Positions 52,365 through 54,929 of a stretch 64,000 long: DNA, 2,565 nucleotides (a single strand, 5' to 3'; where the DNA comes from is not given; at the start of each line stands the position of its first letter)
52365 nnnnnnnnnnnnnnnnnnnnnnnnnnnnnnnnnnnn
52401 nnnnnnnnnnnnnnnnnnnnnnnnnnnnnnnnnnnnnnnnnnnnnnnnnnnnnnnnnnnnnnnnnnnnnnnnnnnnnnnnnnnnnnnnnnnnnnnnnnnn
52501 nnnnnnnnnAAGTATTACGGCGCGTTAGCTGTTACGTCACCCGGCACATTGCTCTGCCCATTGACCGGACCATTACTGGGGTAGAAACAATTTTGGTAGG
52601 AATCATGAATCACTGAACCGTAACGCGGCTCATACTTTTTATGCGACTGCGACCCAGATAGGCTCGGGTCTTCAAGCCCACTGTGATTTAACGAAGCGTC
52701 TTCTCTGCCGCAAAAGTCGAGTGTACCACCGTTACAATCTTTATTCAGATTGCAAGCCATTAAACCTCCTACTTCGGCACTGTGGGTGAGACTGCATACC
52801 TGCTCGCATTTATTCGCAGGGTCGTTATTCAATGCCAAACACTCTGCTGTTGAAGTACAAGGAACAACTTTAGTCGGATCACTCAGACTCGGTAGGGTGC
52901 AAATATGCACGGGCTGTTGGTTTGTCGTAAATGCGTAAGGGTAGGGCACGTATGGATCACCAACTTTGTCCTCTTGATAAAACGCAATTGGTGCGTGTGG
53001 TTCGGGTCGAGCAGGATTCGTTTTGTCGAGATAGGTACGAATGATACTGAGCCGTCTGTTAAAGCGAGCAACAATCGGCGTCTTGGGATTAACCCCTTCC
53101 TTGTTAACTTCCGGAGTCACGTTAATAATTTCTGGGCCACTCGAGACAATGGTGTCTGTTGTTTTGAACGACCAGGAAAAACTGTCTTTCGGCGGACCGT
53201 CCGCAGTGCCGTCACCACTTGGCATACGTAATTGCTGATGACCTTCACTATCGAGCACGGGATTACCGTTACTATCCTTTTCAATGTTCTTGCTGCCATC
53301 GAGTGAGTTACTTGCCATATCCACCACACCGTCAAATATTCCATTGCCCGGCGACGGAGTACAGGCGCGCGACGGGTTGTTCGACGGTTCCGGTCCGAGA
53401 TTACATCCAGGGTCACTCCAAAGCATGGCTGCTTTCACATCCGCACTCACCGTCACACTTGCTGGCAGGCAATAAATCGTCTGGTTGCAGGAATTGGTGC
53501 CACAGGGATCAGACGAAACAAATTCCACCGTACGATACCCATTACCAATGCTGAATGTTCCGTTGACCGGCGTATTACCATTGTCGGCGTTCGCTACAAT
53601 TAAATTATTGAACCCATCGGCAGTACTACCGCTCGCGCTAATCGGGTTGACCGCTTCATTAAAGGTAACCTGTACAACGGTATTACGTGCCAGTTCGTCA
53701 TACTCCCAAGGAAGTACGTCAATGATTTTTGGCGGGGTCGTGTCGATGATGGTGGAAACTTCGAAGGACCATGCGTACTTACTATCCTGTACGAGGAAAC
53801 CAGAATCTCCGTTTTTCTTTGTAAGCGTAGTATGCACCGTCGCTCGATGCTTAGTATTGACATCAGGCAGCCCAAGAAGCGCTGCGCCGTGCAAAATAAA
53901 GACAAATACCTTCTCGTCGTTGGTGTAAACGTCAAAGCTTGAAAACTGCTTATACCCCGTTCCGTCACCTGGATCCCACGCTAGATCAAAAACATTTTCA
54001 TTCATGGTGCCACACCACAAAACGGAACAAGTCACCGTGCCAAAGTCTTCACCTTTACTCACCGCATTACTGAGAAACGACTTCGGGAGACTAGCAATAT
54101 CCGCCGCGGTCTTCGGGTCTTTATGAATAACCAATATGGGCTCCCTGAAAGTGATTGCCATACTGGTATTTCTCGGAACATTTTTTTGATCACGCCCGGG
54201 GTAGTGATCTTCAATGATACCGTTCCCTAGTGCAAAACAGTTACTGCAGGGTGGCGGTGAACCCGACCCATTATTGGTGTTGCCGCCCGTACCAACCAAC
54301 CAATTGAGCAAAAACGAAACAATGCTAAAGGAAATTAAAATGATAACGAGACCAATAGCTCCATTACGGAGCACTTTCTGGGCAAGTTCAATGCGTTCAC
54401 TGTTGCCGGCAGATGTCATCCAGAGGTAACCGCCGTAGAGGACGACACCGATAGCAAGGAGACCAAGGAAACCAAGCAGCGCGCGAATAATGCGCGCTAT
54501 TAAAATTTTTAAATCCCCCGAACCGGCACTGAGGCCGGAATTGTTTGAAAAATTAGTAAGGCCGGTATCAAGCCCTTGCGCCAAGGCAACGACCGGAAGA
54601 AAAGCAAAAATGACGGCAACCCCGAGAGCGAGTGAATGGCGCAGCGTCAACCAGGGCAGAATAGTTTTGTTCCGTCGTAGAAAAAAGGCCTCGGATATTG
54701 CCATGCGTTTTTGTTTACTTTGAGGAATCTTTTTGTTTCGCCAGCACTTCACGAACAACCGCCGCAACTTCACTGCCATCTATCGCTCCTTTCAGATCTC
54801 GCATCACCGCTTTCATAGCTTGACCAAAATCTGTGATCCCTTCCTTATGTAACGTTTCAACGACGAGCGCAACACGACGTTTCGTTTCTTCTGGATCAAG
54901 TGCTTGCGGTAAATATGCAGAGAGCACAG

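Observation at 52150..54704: The giant protein and its upstream neighbour share an N-terminal pilin-like signal-peptide plus two-helix anchor module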

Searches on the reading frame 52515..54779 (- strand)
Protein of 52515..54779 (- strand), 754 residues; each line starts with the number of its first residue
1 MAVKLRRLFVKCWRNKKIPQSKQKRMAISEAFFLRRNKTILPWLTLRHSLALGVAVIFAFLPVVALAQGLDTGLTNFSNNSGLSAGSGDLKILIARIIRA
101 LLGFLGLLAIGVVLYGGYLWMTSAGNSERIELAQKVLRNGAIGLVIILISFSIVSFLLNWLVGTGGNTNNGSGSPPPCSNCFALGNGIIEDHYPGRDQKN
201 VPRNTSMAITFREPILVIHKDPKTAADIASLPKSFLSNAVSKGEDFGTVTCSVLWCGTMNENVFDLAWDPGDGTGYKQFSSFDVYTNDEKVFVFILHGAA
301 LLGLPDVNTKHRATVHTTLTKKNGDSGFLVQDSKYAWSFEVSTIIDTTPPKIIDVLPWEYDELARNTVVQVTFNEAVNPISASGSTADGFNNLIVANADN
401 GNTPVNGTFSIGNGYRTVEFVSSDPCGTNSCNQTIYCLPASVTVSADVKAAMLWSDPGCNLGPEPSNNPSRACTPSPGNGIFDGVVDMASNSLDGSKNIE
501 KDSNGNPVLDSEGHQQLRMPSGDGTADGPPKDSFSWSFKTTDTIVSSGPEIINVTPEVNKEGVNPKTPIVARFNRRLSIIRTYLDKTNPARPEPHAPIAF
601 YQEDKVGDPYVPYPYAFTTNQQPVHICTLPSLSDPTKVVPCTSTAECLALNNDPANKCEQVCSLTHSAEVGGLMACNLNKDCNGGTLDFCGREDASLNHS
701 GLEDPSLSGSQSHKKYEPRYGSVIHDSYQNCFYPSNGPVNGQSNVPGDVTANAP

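Call 7: search_protein_families(library=pfam, proteins=[window:52515-54779:-], max_evalue=1)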
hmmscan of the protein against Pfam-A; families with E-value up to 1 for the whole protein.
window:52515-54779:- (754 aa): 4 families
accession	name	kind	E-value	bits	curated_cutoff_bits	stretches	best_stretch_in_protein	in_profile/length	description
PF13205.12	Big_5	-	1.7e-08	35.6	23.6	2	346-423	1-70/105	Bacterial Ig-like domain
PF18895.5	T4SS_pilin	-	4.9e-05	23.8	26.6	1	93-157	8-71/71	Type IV secretion system pilin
PF05220.18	MgpC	-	0.041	13.7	27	1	371-448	104-183/226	MgpC adhesin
PF05545.16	FixQ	-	0.12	12.7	29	1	97-131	5-39/49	Cbb3-type cytochrome oxidase component FixQ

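Call 12: search_protein_families(library=ncbifam, proteins=[window:52515-54779:-], max_evalue=0.1)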
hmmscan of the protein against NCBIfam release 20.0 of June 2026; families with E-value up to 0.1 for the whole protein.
window:52515-54779:- (754 aa): 1 family
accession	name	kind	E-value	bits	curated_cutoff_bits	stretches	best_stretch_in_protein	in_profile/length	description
NF045849.1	ICE_MMCAP2_0565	equivalog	2.1e-06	27.3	40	1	92-158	11-77/80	Mbov_0395 family pilin-like conjugal transfer protein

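Call 23: find_homologous_proteins(query=window:52515-54704:-, max_evalue=0.001)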
Query window:52515-54704:- (729 aa): 603 proteins with E <= 0.001 among 8000 candidates; the best 120 are listed.
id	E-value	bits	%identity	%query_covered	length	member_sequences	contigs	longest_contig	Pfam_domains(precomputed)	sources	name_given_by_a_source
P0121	0.0e+0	1692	100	100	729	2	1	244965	PF13205.13,PF18895.6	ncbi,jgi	ncbi:MAG: hypothetical protein WC817_01160 [Patescibacteria group bacterium]|jgi:hypothetical protei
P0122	8.3e-284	962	60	99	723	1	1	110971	PF13205.13,PF18895.6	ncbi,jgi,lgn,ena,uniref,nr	ncbi:hypothetical protein COV04_00905 [Candidatus Uhrbacteria bacterium CG10_big_fil_rev_8_21_14_0_1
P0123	5.3e-171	589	45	97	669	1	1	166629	PF13205.13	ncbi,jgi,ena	ncbi:MAG: Ig-like domain-containing protein [Patescibacteria group bacterium]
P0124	4.9e-161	556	46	95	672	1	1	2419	PF13205.13,PF18895.6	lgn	-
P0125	5.3e-156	539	44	94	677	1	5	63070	PF13205.13,PF18895.6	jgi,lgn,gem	-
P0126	1.0e-134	469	39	98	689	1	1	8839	PF13205.13,PF18895.6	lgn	-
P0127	2.6e-133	464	39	95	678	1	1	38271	PF13205.13,PF18895.6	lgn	-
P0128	4.6e-124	433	38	96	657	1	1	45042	PF13205.13,PF18895.6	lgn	-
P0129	3.5e-122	427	39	94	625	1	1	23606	PF13205.13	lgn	-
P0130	9.0e-121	423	39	91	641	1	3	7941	PF13205.13,PF18895.6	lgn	-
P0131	1.9e-112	395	38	89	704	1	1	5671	PF13205.13,PF18895.6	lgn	-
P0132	2.8e-107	378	36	92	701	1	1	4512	PF13205.13,PF18895.6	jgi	jgi:hypothetical protein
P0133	7.8e-105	370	37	89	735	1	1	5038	PF13205.13,PF18895.6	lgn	-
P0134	6.0e-103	364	37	95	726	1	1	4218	PF13205.13,PF18895.6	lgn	-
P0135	6.7e-103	364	36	95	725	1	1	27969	PF13205.13,PF18895.6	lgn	-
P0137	8.0e-100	353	35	97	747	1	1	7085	PF13205.13,PF18895.6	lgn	-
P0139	6.4e-97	344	40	72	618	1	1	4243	PF13205.13,PF18895.6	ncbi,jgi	jgi:uncharacterized SAM-binding protein YcdF (DUF218 family)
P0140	1.5e-86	309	38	76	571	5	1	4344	PF13205.13,PF18895.6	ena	-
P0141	1.3e-84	303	36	76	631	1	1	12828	PF13205.13,PF18895.6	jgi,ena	-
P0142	3.7e-84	302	37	72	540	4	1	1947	PF13205.13,PF18895.6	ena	-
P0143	7.9e-84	300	37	71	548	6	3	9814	PF13205.13,PF18895.6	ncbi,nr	ncbi:MAG: Ig-like domain-containing protein [Patescibacteria group bacterium]|nr:Ig-like domain-cont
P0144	1.1e-83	300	36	64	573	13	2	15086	PF13205.13,PF18895.6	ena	-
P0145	1.7e-83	299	36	64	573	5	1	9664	PF13205.13,PF18895.6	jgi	-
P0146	3.0e-83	299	37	73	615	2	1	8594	PF13205.13,PF18895.6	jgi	jgi:hypothetical protein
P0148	3.6e-83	298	37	75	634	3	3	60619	PF13205.13,PF18895.6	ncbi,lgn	ncbi:MAG: Ig-like domain-containing protein [Patescibacteria group bacterium]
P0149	5.1e-82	294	38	73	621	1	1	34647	PF13205.13,PF18895.6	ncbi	-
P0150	6.4e-82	294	36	74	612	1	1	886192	PF13205.13,PF18895.6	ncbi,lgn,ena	-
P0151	3.8e-81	292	38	72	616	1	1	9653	PF13205.13,PF18895.6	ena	-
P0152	1.0e-80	290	36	74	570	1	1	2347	PF13205.13,PF18895.6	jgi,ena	-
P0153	1.0e-80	290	39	66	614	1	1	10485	PF13205.13,PF18895.6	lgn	-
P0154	2.1e-80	289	39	71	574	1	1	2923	PF13205.13,PF18895.6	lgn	-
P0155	2.9e-80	289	37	67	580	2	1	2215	PF13205.13,PF18895.6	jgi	jgi:hypothetical protein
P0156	4.3e-80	288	37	72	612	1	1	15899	PF13205.13,PF18895.6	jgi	-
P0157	5.4e-80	288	36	72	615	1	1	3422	PF13205.13,PF18895.6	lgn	-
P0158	5.9e-80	288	38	73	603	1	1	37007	PF13205.13,PF18895.6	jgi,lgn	jgi:hypothetical protein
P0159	6.3e-80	288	37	71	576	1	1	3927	PF13205.13,PF18895.6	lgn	-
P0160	7.0e-80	287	37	68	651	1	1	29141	PF13205.13,PF18895.6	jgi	jgi:hypothetical protein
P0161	2.1e-79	286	40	72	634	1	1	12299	PF13205.13,PF18895.6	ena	-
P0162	2.5e-79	286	39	71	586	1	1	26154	PF13205.13,PF18895.6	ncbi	-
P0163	2.6e-79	286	39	70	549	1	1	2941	PF13205.13,PF18895.6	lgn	-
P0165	3.7e-79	285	36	73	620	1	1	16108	PF13205.13,PF18895.6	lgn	-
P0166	7.4e-79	284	37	68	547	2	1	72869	PF13205.13,PF18895.6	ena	-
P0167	9.2e-79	284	37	75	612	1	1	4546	PF13205.13,PF18895.6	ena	-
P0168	2.1e-78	283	36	73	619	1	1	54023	PF13205.13,PF18895.6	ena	-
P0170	4.8e-78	281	37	75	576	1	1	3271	PF13205.13,PF18895.6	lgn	-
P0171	5.8e-78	281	38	75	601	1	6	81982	PF13205.13,PF18895.6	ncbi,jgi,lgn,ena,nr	ncbi:hypothetical protein KKC83_02775 [Patescibacteria group bacterium]|nr:hypothetical protein [Can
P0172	5.9e-78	281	35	73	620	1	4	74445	PF13205.13,PF18895.6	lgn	-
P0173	6.0e-78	281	38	75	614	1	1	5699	PF13205.13,PF18895.6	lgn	-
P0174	6.7e-78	281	37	72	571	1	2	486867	PF13205.13,PF18895.6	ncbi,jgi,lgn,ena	-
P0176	2.0e-77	279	37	74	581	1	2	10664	PF13205.13,PF18895.6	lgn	-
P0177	2.0e-77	279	37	70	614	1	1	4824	PF13205.13,PF18895.6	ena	-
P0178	3.1e-77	279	37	75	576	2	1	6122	PF13205.13,PF18895.6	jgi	-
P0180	1.0e-76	277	38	72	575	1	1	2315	PF13205.13,PF18895.6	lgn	-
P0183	2.2e-76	276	36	75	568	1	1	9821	PF13205.13,PF18895.6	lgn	-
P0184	6.1e-76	274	38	74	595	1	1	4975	PF13205.13,PF18895.6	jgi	jgi:hypothetical protein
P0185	1.5e-75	273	36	69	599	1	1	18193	PF13205.13,PF18895.6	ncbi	-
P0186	1.7e-75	273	33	95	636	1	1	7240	PF13205.13,PF18895.6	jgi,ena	-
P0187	2.9e-75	272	36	71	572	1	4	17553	PF13205.13,PF18895.6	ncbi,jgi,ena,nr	ncbi:hypothetical protein GW814_01285 [Candidatus Falkowbacteria bacterium]|nr:hypothetical protein 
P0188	3.0e-75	272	36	75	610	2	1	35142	PF13205.13,PF18895.6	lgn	-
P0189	3.3e-75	272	36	71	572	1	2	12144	PF13205.13,PF18895.6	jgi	-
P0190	3.5e-75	272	36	74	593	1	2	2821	PF13205.13,PF18895.6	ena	-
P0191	4.3e-75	272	36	71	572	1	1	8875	PF13205.13,PF18895.6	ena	-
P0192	4.4e-75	272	36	71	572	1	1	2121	PF13205.13,PF18895.6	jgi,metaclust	metaclust:\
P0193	4.7e-75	271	36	71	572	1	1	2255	PF13205.13,PF18895.6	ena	-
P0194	4.9e-75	271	36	71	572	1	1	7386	PF13205.13,PF18895.6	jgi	-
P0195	6.0e-75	271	36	75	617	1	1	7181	PF13205.13,PF18895.6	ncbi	-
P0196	6.7e-75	271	35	75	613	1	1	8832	PF13205.13,PF18895.6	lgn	-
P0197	7.8e-75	271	36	77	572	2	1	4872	PF13205.13,PF18895.6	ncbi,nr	ncbi:MAG: Ig-like domain-containing protein, partial [Candidatus Falkowbacteria bacterium]|nr:Ig-lik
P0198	9.9e-75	270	37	73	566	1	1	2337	PF13205.13,PF18895.6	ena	-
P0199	1.0e-74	270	36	73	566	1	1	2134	PF13205.13,PF18895.6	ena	-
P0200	1.1e-74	270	37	74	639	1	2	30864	PF13205.13,PF18895.6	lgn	-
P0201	1.2e-74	270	35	76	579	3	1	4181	PF13205.13,PF18895.6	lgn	-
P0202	1.2e-74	270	36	71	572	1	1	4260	PF13205.13,PF18895.6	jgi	-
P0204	2.1e-74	269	36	71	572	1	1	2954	PF13205.13,PF18895.6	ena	-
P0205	2.4e-74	269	36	71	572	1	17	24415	PF13205.13,PF18895.6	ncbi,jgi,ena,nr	ncbi:MAG: hypothetical protein AUK20_02285 [Parcubacteria group bacterium CG2_30_45_37]|nr:MAG: hypo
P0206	2.7e-74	269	36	71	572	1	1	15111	PF13205.13,PF18895.6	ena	-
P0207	3.0e-74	269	36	71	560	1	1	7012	PF13205.13,PF18895.6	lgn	-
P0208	3.2e-74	269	36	71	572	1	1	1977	PF13205.13,PF18895.6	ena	-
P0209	7.2e-74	268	37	69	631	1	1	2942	PF13205.13,PF18895.6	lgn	-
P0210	7.5e-74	267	36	75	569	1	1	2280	PF13205.13,PF18895.6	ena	-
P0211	8.2e-74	267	36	71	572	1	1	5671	PF13205.13,PF18895.6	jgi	-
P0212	1.1e-73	267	36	71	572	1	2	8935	PF13205.13,PF18895.6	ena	-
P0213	1.2e-73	267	36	68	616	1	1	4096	PF13205.13,PF18895.6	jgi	jgi:hypothetical protein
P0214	1.3e-73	267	36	71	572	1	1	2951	PF13205.13,PF18895.6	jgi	-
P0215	1.7e-73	266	36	71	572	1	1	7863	PF13205.13,PF18895.6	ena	-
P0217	2.7e-73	266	35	72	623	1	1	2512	PF13205.13,PF18895.6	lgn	-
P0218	3.3e-73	265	36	71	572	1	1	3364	PF13205.13,PF18895.6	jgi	-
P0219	3.5e-73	265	33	75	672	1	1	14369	PF13205.13,PF18895.6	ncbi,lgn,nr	ncbi:MAG: hypothetical protein HY981_03910 [Candidatus Magasanikbacteria bacterium]|nr:hypothetical 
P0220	3.9e-73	265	36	71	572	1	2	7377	PF13205.13,PF18895.6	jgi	-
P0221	5.1e-73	265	36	71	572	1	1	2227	PF13205.13,PF18895.6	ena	-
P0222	8.4e-73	264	36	69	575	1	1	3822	PF13205.13,PF18895.6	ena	-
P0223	1.1e-72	264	36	70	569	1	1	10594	PF13205.13,PF18895.6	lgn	-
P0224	1.2e-72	264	36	71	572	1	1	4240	PF13205.13,PF18895.6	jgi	-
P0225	1.6e-72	263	36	69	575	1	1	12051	PF13205.13,PF18895.6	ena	-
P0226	1.9e-72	263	36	69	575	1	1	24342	PF13205.13,PF18895.6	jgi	-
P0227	2.3e-72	263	35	72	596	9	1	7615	PF13205.13,PF18895.6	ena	-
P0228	2.3e-72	263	36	69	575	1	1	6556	PF13205.13,PF18895.6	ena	-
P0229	3.5e-72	262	36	68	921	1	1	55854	PF13205.13,PF18895.6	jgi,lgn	jgi:hypothetical protein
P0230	1.3e-71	260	39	64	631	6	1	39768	PF13205.13,PF18895.6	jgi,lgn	jgi:hypothetical protein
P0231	1.5e-71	260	36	70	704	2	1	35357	PF13205.13,PF18895.6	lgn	-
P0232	3.8e-71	259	34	70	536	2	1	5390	PF13205.13,PF18895.6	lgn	-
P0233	5.4e-71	258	36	73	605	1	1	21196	PF13205.13,PF18895.6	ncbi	-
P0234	1.3e-70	257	35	75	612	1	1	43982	PF13205.13,PF18895.6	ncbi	ncbi:MAG: Ig-like domain-containing protein [Patescibacteria group bacterium]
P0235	1.9e-70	256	40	42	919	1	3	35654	PF13205.13,PF18895.6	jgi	jgi:hypothetical protein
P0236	3.0e-70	256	36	72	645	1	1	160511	PF13205.13,PF18895.6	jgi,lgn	jgi:hypothetical protein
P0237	3.5e-70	255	36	72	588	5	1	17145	PF13205.13,PF18895.6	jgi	-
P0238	4.0e-70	255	32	97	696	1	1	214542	PF13205.13,PF18895.6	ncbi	-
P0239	1.0e-69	254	35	74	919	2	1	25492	PF13205.13,PF18895.6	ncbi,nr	ncbi:MAG: hypothetical protein GF365_00110 [Candidatus Buchananbacteria bacterium]|nr:hypothetical p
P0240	1.1e-69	254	34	73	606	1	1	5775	PF13205.13,PF18895.6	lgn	-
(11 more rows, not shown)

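Call 27: find_encoding_contigs(protein=P0122, flank=10000, max_places=2)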
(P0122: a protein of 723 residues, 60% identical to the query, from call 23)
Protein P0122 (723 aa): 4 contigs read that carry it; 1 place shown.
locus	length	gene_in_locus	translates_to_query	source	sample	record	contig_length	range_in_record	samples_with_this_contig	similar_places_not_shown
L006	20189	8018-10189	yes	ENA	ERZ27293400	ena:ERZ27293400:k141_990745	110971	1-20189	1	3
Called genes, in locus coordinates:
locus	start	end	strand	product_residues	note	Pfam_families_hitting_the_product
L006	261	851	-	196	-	PF01195:Pept_tRNA_hydro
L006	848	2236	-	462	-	PF00005:ABC_tran (faint), PF01926:MMR_HSR1, PF02421:FeoB_N, PF00009:GTP_EFTU, PF00350:Dynamin_N (weak), PF01926:MMR_HSR1, PF02421:FeoB_N (weak), PF14714:KH_dom-like, +4 more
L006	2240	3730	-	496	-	PF03816:LytR_cpsA_psr, PF13399:LytR_C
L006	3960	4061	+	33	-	-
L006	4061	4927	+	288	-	-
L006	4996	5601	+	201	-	PF10502:Peptidase_S26, PF00717:Peptidase_S24 (weak)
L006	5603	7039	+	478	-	PF13393:tRNA-synt_His, PF00587:tRNA-synt_2b, PF13393:tRNA-synt_His, PF03129:HGTP_anticodon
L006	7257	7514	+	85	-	-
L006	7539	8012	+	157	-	PF09424:YqeY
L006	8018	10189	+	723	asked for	PF18895:T4SS_pilin (weak), PF13205:Big_5 (faint)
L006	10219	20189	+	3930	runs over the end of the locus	PF18895:T4SS_pilin (weak), PF13205:Big_5 (weak), PF01833:TIG (faint), PF00404:Dockerin_1 (faint), PF18998:Flg_new_2 (weak)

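Call 28: find_encoding_contigs(protein=P0150, flank=10000, max_places=1)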
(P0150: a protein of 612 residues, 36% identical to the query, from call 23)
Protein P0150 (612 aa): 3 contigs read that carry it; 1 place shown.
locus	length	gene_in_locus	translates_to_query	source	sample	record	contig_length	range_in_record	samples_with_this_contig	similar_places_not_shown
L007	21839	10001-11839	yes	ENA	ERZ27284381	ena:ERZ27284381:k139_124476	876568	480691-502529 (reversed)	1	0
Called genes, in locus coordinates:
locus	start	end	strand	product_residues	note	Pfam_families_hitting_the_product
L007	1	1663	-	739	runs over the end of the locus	PF01751:Toprim, PF01131:Topoisom_bac, PF01396:Zn_ribbon_Top1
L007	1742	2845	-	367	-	PF02481:DNA_processg_A, PF17782:WHD_DprA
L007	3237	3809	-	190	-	PF01195:Pept_tRNA_hydro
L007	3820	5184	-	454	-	PF00009:GTP_EFTU, PF01926:MMR_HSR1, PF02421:FeoB_N, PF04548:AIG1 (weak), PF01926:MMR_HSR1, PF02421:FeoB_N, PF00009:GTP_EFTU, PF14714:KH_dom-like, +9 more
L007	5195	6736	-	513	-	PF03816:LytR_cpsA_psr, PF13399:LytR_C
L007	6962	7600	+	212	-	PF10502:Peptidase_S26, PF00717:Peptidase_S24 (faint)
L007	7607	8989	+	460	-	PF13393:tRNA-synt_His, PF00587:tRNA-synt_2b, PF13393:tRNA-synt_His, PF03129:HGTP_anticodon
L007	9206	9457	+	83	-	PF01165:Ribosomal_S21 (weak)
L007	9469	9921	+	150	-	PF09424:YqeY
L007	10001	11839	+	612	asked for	PF18895:T4SS_pilin (weak), PF13205:Big_5 (weak)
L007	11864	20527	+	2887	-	-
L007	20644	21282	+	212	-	PF18884:TSP3_bac (weak)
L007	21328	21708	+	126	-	PF05635:23S_rRNA_IVP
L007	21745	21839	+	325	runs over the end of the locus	-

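Call 29: find_encoding_contigs(protein=P0174, flank=10000, max_places=1)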
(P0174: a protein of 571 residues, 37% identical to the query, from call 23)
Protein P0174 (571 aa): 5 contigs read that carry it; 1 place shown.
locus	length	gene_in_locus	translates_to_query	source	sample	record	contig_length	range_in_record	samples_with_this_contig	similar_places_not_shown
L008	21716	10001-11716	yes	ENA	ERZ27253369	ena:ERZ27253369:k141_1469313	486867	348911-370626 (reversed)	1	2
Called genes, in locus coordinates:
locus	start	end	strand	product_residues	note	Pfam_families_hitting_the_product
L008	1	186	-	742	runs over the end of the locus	PF01751:Toprim, PF01131:Topoisom_bac, PF01396:Zn_ribbon_Top1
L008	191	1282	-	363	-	PF02481:DNA_processg_A, PF17782:WHD_DprA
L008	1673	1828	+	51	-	-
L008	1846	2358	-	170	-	PF01195:Pept_tRNA_hydro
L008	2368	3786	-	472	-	PF00009:GTP_EFTU (weak), PF01926:MMR_HSR1, PF02421:FeoB_N, PF00009:GTP_EFTU, PF01926:MMR_HSR1, PF02421:FeoB_N, PF04548:AIG1, PF14714:KH_dom-like, +6 more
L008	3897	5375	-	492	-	PF03816:LytR_cpsA_psr, PF13399:LytR_C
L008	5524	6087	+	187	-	PF10502:Peptidase_S26, PF00717:Peptidase_S24 (weak)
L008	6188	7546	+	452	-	PF13393:tRNA-synt_His, PF00587:tRNA-synt_2b, PF03129:HGTP_anticodon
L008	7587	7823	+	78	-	-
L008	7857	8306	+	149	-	PF02637:GatB_Yqey (faint), PF09424:YqeY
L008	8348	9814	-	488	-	PF13328:HD_4, PF01966:HD, PF04607:RelA_SpoT, PF02824:TGS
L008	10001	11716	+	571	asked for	PF18895:T4SS_pilin, PF13205:Big_5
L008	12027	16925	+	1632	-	PF18895:T4SS_pilin (weak), PF01833:TIG (faint), PF13205:Big_5 (weak)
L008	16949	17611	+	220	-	PF18884:TSP3_bac (weak)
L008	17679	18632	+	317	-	-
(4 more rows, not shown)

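Call 30: find_encoding_contigs(protein=P0238, flank=10000, max_places=1)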
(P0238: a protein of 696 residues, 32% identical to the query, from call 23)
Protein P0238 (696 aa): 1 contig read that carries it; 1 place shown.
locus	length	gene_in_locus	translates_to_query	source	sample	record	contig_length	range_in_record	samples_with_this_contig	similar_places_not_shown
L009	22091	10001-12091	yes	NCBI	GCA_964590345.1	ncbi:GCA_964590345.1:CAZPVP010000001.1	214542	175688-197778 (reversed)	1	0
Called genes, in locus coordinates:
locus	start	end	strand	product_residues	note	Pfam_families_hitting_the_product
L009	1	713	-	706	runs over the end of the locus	PF01751:Toprim, PF01131:Topoisom_bac, PF01396:Zn_ribbon_Top1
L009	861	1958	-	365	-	PF02481:DNA_processg_A, PF17782:WHD_DprA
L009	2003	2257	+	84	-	-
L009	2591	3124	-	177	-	PF01195:Pept_tRNA_hydro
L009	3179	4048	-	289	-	PF00781:DAGK_cat, PF19279:YegS_C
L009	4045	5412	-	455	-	PF01926:MMR_HSR1, PF02421:FeoB_N (weak), PF04548:AIG1 (weak), PF00009:GTP_EFTU, PF01926:MMR_HSR1, PF02421:FeoB_N, PF00009:GTP_EFTU, PF14714:KH_dom-like, +6 more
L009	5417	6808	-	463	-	PF03816:LytR_cpsA_psr, PF13399:LytR_C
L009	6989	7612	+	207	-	PF10502:Peptidase_S26, PF00717:Peptidase_S24 (weak)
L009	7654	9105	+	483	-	PF13393:tRNA-synt_His, PF00587:tRNA-synt_2b, PF13393:tRNA-synt_His, PF03129:HGTP_anticodon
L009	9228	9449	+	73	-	-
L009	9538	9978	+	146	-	PF09424:YqeY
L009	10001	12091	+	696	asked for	PF18895:T4SS_pilin, PF13205:Big_5 (weak)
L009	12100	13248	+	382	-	PF18895:T4SS_pilin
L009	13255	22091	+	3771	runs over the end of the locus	PF18895:T4SS_pilin (weak), PF13205:Big_5 (faint), PF02210:Laminin_G_2 (faint), PF02973:Sialidase (faint), PF13385:Laminin_G_3, PF01833:TIG (weak), PF13385:Laminin_G_3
